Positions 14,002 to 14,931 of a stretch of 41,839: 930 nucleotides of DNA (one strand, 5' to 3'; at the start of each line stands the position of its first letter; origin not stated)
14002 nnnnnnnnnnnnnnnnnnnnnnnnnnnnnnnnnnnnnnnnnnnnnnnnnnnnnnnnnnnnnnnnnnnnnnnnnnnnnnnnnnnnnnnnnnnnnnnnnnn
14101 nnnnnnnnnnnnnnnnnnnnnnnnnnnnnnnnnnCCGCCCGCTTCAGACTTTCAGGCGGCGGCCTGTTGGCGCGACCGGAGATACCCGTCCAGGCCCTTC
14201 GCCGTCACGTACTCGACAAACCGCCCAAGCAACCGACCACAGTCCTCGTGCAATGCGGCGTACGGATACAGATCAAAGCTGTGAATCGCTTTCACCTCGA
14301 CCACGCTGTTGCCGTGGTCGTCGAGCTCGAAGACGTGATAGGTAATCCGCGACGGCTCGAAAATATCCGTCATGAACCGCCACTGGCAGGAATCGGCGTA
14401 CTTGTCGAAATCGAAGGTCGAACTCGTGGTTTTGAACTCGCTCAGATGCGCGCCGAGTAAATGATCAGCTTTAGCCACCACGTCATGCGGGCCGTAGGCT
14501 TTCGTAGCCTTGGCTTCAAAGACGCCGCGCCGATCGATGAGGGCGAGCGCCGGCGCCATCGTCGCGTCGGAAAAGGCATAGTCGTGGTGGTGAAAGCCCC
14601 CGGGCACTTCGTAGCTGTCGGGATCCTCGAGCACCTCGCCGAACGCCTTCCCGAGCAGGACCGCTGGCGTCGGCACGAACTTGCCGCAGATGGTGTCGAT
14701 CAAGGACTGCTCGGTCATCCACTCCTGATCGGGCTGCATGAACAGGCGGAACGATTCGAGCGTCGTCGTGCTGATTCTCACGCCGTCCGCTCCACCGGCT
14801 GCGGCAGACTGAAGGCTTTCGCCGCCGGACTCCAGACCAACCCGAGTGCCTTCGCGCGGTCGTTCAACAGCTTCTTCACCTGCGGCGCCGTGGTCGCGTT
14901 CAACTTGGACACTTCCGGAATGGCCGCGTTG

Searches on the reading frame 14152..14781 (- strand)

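Call 24: search_protein_families(library=phrogs, proteins=[window:14152-14781:-], max_evalue=0.00001)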
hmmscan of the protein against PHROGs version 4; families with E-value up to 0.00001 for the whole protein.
window:14152-14781:- (209 aa): 1 family
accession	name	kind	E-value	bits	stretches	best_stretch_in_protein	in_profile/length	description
phrog_34697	-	unknown function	3.4e-10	40.7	1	1-195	2-195/207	-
